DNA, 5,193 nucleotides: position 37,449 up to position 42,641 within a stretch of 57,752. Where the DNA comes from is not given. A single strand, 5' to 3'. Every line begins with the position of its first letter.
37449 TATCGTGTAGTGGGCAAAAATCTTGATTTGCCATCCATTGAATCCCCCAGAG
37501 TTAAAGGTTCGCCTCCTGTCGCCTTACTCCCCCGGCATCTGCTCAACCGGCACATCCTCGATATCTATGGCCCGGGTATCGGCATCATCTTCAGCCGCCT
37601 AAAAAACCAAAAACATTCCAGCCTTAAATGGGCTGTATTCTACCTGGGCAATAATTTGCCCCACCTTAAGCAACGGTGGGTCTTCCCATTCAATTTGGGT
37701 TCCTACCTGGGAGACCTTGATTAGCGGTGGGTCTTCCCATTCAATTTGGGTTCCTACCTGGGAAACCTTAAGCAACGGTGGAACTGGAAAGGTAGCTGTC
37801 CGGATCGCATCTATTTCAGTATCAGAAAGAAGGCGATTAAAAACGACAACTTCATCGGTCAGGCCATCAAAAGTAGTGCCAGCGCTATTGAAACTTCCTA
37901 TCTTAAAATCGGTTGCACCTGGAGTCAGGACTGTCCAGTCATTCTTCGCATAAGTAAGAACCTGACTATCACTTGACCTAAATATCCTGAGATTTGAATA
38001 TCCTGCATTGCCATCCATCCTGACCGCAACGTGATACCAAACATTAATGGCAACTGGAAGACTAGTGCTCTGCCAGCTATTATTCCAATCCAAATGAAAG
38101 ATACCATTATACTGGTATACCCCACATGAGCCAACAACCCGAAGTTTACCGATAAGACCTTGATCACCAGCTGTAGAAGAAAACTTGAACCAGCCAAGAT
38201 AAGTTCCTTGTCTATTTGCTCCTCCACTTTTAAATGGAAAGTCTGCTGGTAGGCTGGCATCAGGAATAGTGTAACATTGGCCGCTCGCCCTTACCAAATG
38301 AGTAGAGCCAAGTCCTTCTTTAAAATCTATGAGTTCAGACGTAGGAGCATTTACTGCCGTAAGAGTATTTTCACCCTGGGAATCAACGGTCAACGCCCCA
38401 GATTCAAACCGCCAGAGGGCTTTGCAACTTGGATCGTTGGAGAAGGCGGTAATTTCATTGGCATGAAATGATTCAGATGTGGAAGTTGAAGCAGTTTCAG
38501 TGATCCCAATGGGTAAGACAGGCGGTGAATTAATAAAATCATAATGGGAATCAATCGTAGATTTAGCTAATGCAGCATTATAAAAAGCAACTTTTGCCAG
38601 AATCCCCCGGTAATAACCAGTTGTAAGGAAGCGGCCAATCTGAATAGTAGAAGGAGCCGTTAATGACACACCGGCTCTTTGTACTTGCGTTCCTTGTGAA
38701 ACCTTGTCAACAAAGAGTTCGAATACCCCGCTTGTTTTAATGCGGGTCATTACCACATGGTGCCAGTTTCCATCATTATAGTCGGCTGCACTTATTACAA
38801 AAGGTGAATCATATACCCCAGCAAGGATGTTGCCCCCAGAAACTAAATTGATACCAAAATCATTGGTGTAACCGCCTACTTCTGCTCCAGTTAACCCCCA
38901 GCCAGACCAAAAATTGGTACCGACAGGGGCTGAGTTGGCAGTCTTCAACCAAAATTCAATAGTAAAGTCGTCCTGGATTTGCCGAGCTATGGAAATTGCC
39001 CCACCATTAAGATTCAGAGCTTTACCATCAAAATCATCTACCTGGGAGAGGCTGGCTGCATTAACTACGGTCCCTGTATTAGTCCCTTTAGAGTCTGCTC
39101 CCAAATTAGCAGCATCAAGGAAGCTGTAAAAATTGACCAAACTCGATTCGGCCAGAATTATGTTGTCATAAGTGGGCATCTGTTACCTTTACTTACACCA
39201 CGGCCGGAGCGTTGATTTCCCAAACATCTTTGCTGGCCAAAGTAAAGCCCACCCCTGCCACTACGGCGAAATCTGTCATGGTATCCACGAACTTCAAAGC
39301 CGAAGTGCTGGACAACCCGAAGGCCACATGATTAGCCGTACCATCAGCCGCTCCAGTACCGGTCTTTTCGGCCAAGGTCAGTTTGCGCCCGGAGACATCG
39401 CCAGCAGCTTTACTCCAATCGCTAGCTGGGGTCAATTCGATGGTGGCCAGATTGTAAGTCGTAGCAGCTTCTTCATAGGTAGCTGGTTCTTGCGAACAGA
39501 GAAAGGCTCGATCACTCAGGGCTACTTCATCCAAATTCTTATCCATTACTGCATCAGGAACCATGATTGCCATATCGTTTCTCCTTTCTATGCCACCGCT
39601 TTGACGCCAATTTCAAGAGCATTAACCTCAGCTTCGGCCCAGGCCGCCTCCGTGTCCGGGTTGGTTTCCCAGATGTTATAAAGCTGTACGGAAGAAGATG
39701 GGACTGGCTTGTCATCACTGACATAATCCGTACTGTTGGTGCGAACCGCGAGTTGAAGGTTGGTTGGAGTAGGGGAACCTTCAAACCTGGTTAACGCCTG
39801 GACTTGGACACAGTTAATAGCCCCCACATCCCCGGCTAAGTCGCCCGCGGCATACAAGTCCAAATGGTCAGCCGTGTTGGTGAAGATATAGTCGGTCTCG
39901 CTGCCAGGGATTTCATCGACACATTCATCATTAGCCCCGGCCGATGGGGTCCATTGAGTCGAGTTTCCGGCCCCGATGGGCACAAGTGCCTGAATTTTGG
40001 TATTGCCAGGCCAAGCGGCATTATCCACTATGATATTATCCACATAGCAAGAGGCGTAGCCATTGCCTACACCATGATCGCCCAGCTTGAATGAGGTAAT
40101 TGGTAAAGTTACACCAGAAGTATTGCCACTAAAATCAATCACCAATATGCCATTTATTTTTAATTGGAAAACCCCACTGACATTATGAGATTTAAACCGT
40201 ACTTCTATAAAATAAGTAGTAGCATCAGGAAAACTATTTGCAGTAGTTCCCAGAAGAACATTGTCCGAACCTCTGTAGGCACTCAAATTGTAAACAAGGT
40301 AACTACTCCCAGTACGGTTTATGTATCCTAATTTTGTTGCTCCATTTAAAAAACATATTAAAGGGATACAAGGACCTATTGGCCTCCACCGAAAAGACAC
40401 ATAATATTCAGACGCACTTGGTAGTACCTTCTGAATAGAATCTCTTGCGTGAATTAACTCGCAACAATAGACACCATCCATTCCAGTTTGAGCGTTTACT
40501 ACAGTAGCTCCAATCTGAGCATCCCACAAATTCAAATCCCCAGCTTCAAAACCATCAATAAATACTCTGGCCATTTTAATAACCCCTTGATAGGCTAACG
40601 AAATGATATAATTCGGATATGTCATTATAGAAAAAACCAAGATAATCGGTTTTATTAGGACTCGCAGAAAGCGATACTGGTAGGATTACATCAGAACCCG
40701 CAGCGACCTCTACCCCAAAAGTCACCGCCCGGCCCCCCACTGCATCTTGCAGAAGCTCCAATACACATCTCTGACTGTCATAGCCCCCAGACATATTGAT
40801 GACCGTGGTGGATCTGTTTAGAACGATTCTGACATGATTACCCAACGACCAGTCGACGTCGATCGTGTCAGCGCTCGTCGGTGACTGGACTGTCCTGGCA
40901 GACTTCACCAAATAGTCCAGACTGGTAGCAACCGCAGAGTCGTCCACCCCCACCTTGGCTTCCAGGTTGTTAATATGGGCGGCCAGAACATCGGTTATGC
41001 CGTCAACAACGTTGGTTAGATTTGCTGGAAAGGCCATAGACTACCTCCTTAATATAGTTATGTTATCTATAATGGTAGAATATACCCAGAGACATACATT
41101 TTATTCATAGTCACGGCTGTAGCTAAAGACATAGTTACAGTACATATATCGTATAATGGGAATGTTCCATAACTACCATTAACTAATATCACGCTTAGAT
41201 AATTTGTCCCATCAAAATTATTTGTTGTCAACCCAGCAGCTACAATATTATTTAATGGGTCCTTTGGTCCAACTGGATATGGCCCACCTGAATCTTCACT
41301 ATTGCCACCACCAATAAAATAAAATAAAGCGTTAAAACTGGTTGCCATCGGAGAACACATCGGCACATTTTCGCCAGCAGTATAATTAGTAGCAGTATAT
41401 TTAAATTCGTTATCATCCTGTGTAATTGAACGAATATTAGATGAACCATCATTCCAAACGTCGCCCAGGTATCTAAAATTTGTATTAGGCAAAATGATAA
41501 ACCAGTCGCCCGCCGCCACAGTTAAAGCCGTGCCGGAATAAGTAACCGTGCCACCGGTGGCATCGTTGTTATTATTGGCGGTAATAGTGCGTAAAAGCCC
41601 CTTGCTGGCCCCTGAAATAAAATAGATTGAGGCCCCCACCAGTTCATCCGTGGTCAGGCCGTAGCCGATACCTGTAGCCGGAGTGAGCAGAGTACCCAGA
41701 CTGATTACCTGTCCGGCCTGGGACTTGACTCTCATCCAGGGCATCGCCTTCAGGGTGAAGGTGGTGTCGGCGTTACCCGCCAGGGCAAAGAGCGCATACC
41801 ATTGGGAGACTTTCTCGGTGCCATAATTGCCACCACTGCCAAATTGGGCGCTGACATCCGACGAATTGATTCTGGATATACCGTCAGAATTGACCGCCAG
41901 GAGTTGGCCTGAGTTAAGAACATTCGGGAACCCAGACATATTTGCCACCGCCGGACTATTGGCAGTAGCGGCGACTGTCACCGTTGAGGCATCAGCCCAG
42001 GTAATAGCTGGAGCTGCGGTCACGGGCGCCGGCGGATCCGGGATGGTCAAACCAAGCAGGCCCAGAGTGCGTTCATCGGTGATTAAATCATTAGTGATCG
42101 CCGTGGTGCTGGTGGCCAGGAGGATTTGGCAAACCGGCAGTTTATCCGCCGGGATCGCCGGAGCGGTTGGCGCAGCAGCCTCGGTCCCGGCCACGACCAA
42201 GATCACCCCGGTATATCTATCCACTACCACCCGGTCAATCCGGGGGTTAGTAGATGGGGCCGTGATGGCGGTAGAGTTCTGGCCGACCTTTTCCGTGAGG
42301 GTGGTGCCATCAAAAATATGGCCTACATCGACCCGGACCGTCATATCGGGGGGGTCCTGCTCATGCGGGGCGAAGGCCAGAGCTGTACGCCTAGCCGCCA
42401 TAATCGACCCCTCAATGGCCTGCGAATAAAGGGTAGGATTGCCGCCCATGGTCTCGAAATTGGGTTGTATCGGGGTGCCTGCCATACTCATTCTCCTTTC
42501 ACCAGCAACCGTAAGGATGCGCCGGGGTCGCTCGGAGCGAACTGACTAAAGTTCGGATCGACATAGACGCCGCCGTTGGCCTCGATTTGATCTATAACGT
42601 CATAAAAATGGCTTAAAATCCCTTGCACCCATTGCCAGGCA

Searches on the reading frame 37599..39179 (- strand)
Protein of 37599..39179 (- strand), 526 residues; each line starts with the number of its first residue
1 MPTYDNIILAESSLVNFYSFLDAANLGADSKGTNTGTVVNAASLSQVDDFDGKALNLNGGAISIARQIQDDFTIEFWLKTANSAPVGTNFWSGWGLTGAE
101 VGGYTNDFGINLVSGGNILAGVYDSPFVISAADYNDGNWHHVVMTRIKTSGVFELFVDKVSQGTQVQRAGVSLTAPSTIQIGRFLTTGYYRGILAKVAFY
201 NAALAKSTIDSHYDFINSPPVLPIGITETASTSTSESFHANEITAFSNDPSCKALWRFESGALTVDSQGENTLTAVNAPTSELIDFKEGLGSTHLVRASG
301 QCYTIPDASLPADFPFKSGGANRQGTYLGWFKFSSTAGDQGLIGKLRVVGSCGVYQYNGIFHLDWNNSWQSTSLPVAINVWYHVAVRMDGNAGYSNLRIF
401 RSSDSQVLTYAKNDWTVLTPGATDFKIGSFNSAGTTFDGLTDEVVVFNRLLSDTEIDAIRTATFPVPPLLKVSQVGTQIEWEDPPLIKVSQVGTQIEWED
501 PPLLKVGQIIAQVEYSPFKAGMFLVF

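Call 74: search_protein_families(library=phrogs, proteins=[window:37599-39179:-], max_evalue=0.0001)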
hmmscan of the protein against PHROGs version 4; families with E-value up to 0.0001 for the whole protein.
window:37599-39179:- (526 aa): 5 families
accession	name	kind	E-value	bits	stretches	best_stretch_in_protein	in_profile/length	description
phrog_31125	-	unknown function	2.4e-07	30.7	1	55-215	374-541/625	-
phrog_17320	-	unknown function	3.1e-06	26.2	1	110-215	982-1092/1373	-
phrog_24534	-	tail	4.7e-05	23.4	1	114-190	95-174/341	tail fiber protein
phrog_31148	-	unknown function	7.3e-05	23.5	0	367-469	99-201/243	-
phrog_4390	-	unknown function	9.2e-05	23.1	0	353-461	130-240/253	-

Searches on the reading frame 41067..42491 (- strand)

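Call 74: search_protein_families(library=phrogs, proteins=[window:41067-42491:-], max_evalue=0.0001)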
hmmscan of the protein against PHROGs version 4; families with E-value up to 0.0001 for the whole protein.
window:41067-42491:- (474 aa): 2 families
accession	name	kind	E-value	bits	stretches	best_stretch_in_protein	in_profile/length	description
phrog_3398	-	head and packaging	5.4e-08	33.6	1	73-142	88-167/359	virion structural protein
phrog_9534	-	head and packaging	1.9e-05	25.5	1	61-141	60-148/303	head protein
